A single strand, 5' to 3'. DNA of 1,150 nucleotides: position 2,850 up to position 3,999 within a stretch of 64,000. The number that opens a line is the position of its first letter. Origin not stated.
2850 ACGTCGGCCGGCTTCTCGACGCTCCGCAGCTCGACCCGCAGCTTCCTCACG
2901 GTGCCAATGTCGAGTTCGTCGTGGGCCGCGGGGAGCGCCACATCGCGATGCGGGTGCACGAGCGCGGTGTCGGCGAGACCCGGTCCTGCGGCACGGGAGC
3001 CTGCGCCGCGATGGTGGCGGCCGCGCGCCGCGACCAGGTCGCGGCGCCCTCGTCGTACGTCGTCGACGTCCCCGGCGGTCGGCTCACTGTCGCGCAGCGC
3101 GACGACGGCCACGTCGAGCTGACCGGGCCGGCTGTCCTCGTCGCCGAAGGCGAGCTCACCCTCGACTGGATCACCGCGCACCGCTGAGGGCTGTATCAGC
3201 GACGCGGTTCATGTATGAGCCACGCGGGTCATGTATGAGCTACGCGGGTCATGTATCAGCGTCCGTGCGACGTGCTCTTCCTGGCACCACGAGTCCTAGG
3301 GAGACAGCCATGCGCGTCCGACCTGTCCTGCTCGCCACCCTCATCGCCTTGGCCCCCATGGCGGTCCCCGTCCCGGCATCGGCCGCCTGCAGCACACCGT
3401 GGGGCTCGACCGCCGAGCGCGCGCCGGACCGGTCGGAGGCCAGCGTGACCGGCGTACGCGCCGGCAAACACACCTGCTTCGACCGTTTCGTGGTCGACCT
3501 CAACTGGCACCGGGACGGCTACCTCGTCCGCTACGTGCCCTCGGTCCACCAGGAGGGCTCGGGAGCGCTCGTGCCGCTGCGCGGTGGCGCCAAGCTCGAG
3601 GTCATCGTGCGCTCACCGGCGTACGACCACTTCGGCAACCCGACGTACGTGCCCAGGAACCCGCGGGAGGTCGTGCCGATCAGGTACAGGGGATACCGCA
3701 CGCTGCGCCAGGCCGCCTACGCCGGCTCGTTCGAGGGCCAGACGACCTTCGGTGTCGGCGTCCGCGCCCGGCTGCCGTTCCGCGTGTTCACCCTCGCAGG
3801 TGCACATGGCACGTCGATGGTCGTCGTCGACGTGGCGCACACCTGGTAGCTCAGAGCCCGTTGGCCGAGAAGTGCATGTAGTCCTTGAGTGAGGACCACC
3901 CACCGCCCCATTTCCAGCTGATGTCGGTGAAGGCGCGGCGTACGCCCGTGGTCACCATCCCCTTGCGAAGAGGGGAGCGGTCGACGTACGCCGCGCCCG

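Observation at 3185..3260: Four phased 20-bp direct repeats upstream of a secreted-protein gene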

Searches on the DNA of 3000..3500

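Call 37: search_rna_families(source=window, start=3000, end=3500, threshold=evalue, max_evalue=1)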
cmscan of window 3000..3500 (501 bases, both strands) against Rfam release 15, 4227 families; matches with E-value up to 1: 0.
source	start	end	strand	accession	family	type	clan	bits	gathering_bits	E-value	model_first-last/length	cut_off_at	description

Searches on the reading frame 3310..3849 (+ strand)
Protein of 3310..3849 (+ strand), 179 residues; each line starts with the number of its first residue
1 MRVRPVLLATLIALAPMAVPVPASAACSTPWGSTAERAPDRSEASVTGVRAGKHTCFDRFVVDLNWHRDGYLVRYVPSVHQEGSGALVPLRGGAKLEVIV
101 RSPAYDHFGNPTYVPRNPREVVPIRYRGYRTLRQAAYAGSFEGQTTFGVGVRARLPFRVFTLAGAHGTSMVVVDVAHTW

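Call 8: search_protein_families(library=pfam, proteins=[window:3310-3849:+])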
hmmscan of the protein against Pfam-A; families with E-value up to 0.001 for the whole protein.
window:3310-3849:+ (179 aa): 1 family
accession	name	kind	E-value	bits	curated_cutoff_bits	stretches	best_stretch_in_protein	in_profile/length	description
PF24837.1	AMIN-like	-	3.4e-41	140.8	27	1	45-177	2-129/129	AMIN-like domain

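Call 11: find_encoding_contigs(protein=window:3310-3849:+, flank=6000, max_places=10)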
Protein window:3310-3849:+ (179 aa): no gene with exactly this product is on record in the collection.

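Call 12: find_homologous_proteins(query=window:3310-3849:+)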
Query window:3310-3849:+ (179 aa): 3201 proteins with E <= 0.001 among 3983 candidates; the best 120 are listed.
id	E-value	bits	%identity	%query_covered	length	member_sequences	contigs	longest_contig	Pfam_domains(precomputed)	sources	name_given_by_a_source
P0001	1.0e-115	402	100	100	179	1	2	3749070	PF24837.2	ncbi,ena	-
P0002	4.2e-58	214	64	83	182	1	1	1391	PF24837.2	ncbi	-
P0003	1.7e-56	209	61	85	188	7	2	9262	PF24837.2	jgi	jgi:hypothetical protein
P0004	2.9e-56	208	60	85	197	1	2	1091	PF24837.2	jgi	jgi:hypothetical protein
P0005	1.8e-55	206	61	85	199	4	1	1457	PF24837.2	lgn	-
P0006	4.6e-55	204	62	88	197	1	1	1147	PF24837.2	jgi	-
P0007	6.3e-55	204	65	85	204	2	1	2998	PF24837.2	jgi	jgi:hypothetical protein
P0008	8.2e-55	203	57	86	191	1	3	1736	PF24837.2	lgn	-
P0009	9.8e-55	203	61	89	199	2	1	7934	PF24837.2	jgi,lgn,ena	jgi:hypothetical protein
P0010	1.5e-54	203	59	85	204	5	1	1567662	PF24837.2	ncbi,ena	-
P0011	1.5e-54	203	60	89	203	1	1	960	PF24837.2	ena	-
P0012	1.6e-54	203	63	91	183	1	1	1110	PF24837.2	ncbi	-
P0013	1.7e-54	202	54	99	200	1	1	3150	PF24837.2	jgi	-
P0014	2.0e-54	202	56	100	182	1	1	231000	PF24837.2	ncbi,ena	-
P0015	2.1e-54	202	61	83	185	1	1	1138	PF24837.2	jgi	jgi:hypothetical protein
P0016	2.6e-54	202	57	93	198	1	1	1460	PF24837.2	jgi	jgi:hypothetical protein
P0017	3.9e-54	201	62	89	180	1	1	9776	PF24837.2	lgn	-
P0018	5.4e-54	201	63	85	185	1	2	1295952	PF24837.2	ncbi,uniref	ncbi:AMIN-like domain-containing (lipo)protein [Angustibacter luteus]|uniref:AMIN-like domain-contai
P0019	8.5e-54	200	53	99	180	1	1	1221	PF24837.2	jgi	jgi:hypothetical protein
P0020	1.3e-53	200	56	100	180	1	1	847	PF24837.2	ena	-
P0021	1.4e-53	199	60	83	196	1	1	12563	PF24837.2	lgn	-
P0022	1.8e-53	199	62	83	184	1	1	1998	PF24837.2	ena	-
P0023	2.0e-53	199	58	97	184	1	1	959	PF24837.2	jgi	jgi:hypothetical protein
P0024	2.2e-53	199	59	92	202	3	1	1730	PF24837.2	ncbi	-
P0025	3.0e-53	198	63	85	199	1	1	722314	PF24837.2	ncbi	ncbi:AMIN-like domain-containing (lipo)protein [Kribbella swartbergensis]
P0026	3.1e-53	198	55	99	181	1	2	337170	PF24837.2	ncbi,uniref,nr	ncbi:hypothetical protein [Arthrobacter sp. M4]|uniref:AMIN-like domain-containing (lipo)protein n=1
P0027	3.9e-53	198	60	91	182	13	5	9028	PF24837.2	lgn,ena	-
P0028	4.1e-53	198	61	88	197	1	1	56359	PF24837.2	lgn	-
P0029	4.2e-53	198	57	93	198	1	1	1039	PF24837.2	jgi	jgi:hypothetical protein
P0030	4.8e-53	198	62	85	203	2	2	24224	PF24837.2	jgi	jgi:hypothetical protein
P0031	4.9e-53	198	58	85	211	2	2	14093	PF24837.2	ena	-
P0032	5.1e-53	198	59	92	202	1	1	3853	PF24837.2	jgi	jgi:hypothetical protein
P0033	5.2e-53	198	56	99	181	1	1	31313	PF24837.2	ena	-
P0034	7.0e-53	197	59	89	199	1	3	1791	PF24837.2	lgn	-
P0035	7.0e-53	197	56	99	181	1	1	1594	PF24837.2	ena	-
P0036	8.5e-53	197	62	88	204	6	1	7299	PF24837.2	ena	-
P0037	1.3e-52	196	60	85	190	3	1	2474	PF24837.2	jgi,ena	jgi:hypothetical protein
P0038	1.6e-52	196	55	99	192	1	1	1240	PF24837.2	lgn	-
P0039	1.6e-52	196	54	100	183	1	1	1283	PF24837.2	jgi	jgi:hypothetical protein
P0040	1.7e-52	196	61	89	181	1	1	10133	PF24837.2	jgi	jgi:hypothetical protein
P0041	2.3e-52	195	63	85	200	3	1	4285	PF24837.2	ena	-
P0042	2.5e-52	195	59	85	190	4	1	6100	PF24837.2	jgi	jgi:hypothetical protein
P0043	3.3e-52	195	55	93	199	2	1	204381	PF24837.2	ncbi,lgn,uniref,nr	ncbi:hypothetical protein EV651_11717 [Kribbella sp. VKM Ac-2571]|uniref:AMIN-like domain-containing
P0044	4.8e-52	194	58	87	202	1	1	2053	PF24837.2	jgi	jgi:hypothetical protein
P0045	5.0e-52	194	55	99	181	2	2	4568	PF24837.2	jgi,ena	-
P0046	5.9e-52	194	59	88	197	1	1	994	PF24837.2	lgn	-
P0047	7.0e-52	194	56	97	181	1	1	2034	PF24837.2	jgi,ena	-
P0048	7.1e-52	194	58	97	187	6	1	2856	PF24837.2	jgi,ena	jgi:hypothetical protein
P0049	8.8e-52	194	61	88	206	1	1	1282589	PF24837.2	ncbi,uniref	ncbi:hypothetical protein [Kribbella sp. NPDC050459]|uniref:AMIN-like domain-containing (lipo)protei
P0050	9.1e-52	194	59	85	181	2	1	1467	PF24837.2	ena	-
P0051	9.4e-52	194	57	92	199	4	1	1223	PF24837.2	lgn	-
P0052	1.0e-51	193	55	99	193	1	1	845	PF24837.2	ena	-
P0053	1.0e-51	193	57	97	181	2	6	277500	PF24837.2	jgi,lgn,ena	-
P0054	1.0e-51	193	59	92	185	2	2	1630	PF24837.2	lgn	-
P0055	1.0e-51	193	57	97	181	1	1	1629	PF24837.2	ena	-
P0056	1.1e-51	193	61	87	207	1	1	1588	PF24837.2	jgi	jgi:hypothetical protein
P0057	1.1e-51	193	56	91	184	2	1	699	PF24837.2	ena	-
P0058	1.3e-51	193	56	93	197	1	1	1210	PF24837.2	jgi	jgi:hypothetical protein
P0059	1.5e-51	193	59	85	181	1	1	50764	PF24837.2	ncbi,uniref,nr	ncbi:AMIN-like domain-containing (lipo)protein [Jiangella muralis]|uniref:AMIN-like domain-containin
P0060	1.7e-51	193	60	88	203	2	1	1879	PF24837.2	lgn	-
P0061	1.9e-51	193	54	99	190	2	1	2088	PF24837.2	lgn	-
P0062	1.9e-51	193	56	99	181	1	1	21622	PF24837.2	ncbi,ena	-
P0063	2.1e-51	192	58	88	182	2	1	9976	PF24837.2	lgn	-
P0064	2.1e-51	192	61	85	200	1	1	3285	PF24837.2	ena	-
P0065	2.2e-51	192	58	85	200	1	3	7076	PF24837.2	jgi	jgi:hypothetical protein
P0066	2.4e-51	192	62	85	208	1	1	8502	PF24837.2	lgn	-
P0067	2.5e-51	192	56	97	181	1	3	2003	PF24837.2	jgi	jgi:hypothetical protein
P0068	2.7e-51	192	57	97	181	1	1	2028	PF24837.2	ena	-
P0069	2.8e-51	192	64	85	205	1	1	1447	PF24837.2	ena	-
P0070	2.9e-51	192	59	96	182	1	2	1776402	PF24837.2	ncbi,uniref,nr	ncbi:hypothetical protein IEU95_08025 [Hoyosella rhizosphaerae]|uniref:AMIN-like domain-containing p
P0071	2.9e-51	192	58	86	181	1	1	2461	PF24837.2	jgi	jgi:hypothetical protein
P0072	3.4e-51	192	60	85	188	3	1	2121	PF24837.2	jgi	jgi:hypothetical protein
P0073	3.7e-51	192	55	99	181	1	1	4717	PF24837.2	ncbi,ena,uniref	ncbi:hypothetical protein [uncultured Arthrobacter sp.]|uniref:AMIN-like domain-containing (lipo)pro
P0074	4.0e-51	191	54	99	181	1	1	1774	PF24837.2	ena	-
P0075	4.7e-51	191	58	88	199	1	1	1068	PF24837.2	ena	-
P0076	5.1e-51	191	56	97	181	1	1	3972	PF24837.2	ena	-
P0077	5.2e-51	191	58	93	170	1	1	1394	PF24837.2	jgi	jgi:hypothetical protein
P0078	5.2e-51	191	60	85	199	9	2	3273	PF24837.2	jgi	jgi:hypothetical protein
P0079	5.4e-51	191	55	99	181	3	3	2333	PF24837.2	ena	-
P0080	5.5e-51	191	52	99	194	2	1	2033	PF24837.2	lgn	-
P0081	6.1e-51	191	60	85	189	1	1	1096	PF24837.2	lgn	-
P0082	6.1e-51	191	57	85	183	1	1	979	PF24837.2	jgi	jgi:hypothetical protein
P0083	6.3e-51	191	56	93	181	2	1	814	PF24837.2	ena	-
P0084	6.3e-51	191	56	83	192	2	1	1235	PF24837.2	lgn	-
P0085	6.4e-51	191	53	93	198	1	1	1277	PF24837.2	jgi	jgi:hypothetical protein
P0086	6.6e-51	191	57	85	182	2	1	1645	PF24837.2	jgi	jgi:hypothetical protein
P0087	6.8e-51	191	55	96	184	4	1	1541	PF24837.2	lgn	-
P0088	7.1e-51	191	60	91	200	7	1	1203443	PF24837.2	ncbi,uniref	ncbi:hypothetical protein [Kribbella sp. NPDC049227]|uniref:AMIN-like domain-containing (lipo)protei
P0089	8.1e-51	190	56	99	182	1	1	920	PF24837.2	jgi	jgi:hypothetical protein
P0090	8.2e-51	190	54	99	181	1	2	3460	PF24837.2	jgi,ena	jgi:hypothetical protein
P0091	8.6e-51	190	57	85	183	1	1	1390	PF24837.2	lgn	-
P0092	8.8e-51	190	59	86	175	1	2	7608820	PF24837.2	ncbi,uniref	ncbi:AMIN-like domain-containing (lipo)protein [Saccharothrix hoggarensis]|uniref:AMIN-like domain-c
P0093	8.9e-51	190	55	99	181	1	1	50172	PF24837.2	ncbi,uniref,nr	ncbi:hypothetical protein BJG92_01304 [Arthrobacter sp. SO5]|uniref:AMIN-like domain-containing (lip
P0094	9.9e-51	190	59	85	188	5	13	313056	PF24837.2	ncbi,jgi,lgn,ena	jgi:hypothetical protein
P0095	1.1e-50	190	59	91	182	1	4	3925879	PF24837.2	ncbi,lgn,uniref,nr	ncbi:hypothetical protein V1639_00095 [Pseudarthrobacter sp. J75]|uniref:AMIN-like domain-containing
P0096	1.1e-50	190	56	97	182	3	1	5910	PF24837.2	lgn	-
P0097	1.1e-50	190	61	83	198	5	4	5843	PF24837.2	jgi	jgi:hypothetical protein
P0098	1.1e-50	190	55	99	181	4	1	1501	PF24837.2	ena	-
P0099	1.1e-50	190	56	93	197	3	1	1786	PF24837.2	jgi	jgi:hypothetical protein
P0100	1.2e-50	190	62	85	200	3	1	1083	PF24837.2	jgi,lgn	jgi:hypothetical protein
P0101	1.2e-50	190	58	88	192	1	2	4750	PF24837.2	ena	-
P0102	1.3e-50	190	56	95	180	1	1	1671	PF24837.2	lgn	-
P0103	1.3e-50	190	55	99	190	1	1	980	PF24837.2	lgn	-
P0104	1.3e-50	190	59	92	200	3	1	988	PF24837.2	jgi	jgi:hypothetical protein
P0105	1.4e-50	190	59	85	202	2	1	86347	PF24837.2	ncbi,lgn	ncbi:AMIN-like domain-containing (lipo)protein [Kribbella sp. NPDC002412]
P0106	1.4e-50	190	58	85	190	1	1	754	PF24837.2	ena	-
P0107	1.4e-50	190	56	88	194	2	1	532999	PF24837.2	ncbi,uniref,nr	ncbi:AMIN-like domain-containing (lipo)protein [Kribbella monticola]|uniref:AMIN-like domain-contain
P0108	1.5e-50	190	60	86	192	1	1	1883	PF24837.2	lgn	-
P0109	1.5e-50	190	62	85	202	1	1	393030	PF24837.2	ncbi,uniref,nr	ncbi:hypothetical protein EV643_107173 [Kribbella sp. VKM Ac-2527]|uniref:AMIN-like domain-containin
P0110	1.5e-50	190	54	99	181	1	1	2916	PF24837.2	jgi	jgi:hypothetical protein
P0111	1.5e-50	190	58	88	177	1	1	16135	PF24837.2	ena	-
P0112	1.6e-50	189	56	93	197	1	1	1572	PF24837.2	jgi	jgi:hypothetical protein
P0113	1.7e-50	189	52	98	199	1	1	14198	PF24837.2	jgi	jgi:hypothetical protein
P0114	1.7e-50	189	59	85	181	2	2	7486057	PF24837.2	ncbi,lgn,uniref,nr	ncbi:hypothetical protein [Jiangella sp. DSM 45060]|uniref:AMIN-like domain-containing (lipo)protein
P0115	1.8e-50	189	59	85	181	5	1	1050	PF24837.2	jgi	-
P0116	1.8e-50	189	54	93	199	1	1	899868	PF24837.2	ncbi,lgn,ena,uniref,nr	ncbi:hypothetical protein EV137_6865 [Kribbella pratensis]|uniref:AMIN-like domain-containing protei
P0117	1.8e-50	189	51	100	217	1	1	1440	PF24837.2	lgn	-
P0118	1.9e-50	189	54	100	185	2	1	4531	PF24837.2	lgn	-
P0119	1.9e-50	189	54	93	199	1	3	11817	PF24837.2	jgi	jgi:hypothetical protein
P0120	2.0e-50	189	53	97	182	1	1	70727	PF24837.2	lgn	-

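Call 13: find_encoding_contigs(protein=P0001, flank=10000, max_places=10)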
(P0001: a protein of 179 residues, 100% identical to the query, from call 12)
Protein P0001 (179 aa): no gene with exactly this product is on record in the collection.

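Call 28: find_encoding_contigs(protein=P0010, flank=4000, max_places=3)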
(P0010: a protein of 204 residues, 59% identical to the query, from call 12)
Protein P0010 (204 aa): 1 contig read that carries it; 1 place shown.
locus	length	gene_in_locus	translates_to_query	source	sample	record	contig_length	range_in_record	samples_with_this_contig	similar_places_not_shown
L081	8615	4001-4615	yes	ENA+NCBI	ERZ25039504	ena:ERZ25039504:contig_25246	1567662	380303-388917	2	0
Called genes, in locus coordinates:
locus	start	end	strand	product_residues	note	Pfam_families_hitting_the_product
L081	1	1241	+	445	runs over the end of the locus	PF01408:GFO_IDH_MocA, PF02894:GFO_IDH_MocA_C, PF22725:GFO_IDH_MocA_C3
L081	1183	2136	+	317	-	PF00701:DHDPS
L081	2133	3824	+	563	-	PF00753:Lactamase_B, PF12706:Lactamase_B_2, PF22505:RNase_J_b_CASP, PF07521:RMMBL, PF17770:RNase_J_C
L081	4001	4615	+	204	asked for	PF24837:AMIN-like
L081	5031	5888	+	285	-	PF13491:FtsK_4TM (weak)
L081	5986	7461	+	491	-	PF17854:FtsK_alpha, PF01580:FtsK_SpoIIIE, PF09397:FtsK_gamma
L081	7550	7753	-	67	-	PF00313:CSD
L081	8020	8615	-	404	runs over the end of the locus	PF00365:PFK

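Call 29: find_encoding_contigs(protein=P0014, flank=4000, max_places=3)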
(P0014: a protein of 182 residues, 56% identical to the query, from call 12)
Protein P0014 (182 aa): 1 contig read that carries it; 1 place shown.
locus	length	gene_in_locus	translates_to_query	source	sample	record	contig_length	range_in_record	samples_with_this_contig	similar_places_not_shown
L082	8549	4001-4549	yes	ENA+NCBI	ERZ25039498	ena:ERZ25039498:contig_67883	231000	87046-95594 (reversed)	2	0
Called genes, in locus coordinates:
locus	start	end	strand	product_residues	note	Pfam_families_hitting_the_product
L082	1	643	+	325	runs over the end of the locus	PF13338:AbiEi_4, PF09407:AbiEi_1 (faint)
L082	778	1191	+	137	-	PF11349:DUF3151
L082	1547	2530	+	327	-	PF13384:HTH_23 (faint)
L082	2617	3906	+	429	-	PF00709:Adenylsucc_synt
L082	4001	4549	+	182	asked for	PF24837:AMIN-like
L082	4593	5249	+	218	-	PF13302:Acetyltransf_3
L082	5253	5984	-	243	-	PF03358:FMN_red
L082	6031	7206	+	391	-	PF02771:Acyl-CoA_dh_N, PF02770:Acyl-CoA_dh_M, PF00441:Acyl-CoA_dh_1, PF08028:Acyl-CoA_dh_2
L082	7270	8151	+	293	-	PF01520:Amidase_3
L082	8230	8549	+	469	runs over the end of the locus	PF00202:Aminotran_3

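Call 30: find_encoding_contigs(protein=P0018, flank=4000, max_places=3)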
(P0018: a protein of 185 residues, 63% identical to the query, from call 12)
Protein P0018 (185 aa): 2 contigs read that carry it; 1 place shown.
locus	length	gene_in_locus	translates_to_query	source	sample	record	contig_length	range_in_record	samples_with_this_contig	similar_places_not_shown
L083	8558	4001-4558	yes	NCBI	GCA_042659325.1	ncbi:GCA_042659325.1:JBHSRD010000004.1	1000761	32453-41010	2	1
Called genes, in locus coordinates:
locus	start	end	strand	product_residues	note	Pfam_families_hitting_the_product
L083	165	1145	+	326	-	PF00196:GerE (faint)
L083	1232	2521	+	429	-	PF00709:Adenylsucc_synt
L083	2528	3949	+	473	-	PF01494:FAD_binding_3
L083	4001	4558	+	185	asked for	PF24837:AMIN-like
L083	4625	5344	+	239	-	-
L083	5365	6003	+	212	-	PF13302:Acetyltransf_3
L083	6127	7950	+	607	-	PF00270:DEAD, PF04851:ResIII (faint), PF00271:Helicase_C, PF25399:DeaD_dimer (weak), PF03880:DbpA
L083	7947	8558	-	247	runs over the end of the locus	PF03358:FMN_red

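Call 47: find_encoding_contigs(protein=P0002, flank=4000, max_places=3)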
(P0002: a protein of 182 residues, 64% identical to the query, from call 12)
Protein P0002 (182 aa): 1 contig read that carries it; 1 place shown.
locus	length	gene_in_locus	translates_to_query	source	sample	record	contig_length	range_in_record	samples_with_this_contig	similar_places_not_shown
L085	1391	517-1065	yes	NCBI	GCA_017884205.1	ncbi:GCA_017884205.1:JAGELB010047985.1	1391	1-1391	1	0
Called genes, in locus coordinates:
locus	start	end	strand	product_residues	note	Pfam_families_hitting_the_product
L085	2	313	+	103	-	?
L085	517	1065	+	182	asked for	PF24837:AMIN-like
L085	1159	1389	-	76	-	?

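Call 48: find_encoding_contigs(protein=P0007, flank=4000, max_places=3)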
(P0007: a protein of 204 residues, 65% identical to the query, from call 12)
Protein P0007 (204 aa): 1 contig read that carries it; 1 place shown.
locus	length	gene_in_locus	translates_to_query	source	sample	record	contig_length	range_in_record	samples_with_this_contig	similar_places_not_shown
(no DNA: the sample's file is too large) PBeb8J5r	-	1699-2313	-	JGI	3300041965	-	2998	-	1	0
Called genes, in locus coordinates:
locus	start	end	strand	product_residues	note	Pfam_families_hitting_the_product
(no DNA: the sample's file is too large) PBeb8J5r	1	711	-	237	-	?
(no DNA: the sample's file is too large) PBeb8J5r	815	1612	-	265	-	-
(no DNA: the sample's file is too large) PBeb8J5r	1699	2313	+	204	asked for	PF24837:AMIN-like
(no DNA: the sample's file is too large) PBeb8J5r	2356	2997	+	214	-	?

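Call 54: list_cluster_members(proteins=[P0001, P0121])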
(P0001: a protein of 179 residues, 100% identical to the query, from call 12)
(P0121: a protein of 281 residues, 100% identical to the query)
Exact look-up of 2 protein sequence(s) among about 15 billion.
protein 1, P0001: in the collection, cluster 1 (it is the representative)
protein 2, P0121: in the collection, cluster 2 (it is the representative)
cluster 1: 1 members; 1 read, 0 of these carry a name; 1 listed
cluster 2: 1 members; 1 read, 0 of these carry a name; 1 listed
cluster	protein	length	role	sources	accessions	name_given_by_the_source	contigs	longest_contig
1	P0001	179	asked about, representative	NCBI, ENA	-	-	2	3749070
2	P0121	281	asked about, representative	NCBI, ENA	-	-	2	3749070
